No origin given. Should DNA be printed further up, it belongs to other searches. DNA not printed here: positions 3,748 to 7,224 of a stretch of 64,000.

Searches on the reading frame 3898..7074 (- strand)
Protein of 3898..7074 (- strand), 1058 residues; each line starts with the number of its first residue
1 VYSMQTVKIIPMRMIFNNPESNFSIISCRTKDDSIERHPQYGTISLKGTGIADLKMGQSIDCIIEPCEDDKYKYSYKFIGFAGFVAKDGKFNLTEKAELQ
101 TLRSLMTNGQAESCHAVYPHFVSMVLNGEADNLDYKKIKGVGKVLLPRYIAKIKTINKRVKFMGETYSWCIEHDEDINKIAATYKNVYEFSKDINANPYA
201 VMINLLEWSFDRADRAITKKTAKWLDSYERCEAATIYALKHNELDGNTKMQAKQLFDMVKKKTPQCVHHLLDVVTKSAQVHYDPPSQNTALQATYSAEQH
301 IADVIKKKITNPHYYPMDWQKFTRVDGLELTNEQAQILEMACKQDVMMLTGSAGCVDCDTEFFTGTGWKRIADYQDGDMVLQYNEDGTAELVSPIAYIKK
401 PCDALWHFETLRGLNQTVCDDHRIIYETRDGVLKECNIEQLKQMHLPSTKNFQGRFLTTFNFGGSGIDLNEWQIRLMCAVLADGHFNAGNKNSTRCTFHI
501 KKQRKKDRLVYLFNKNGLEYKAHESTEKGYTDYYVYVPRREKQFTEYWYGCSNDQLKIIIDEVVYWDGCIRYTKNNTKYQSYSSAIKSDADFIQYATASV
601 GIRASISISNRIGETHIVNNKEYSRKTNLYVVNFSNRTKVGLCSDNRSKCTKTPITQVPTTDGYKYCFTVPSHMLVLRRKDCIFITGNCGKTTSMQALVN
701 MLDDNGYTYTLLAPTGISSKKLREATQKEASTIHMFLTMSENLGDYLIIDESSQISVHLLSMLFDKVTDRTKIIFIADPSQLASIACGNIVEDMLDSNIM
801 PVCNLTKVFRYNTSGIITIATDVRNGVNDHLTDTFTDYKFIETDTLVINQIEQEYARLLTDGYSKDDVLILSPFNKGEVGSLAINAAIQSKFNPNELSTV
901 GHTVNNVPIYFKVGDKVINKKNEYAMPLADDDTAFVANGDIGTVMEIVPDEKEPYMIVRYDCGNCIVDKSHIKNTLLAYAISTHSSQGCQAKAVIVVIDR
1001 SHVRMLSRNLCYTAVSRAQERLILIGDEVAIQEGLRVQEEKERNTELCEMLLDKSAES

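Call 11: search_protein_families(library=phrogs, proteins=[window:3898-7074:-])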
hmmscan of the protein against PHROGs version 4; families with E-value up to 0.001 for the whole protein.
window:3898-7074:- (1058 aa): 5 families
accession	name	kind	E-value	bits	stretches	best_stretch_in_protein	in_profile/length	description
phrog_4412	-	DNA, RNA and nucleotide metabolism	2.6e-139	466.8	2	684-1052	349-739/743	exonuclease V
phrog_32482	-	other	6e-70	237.5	1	330-706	51-423/589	PhoH-like phosphate starvation-inducible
phrog_325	-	DNA, RNA and nucleotide metabolism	1.2e-41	144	1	679-1040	489-882/986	Dda-like helicase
phrog_979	-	head and packaging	9.8e-06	25.5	1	341-438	3-94/642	terminase large subunit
phrog_170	-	other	0.00028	21.4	0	746-782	193-229/323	PhoH-like phosphate starvation-inducible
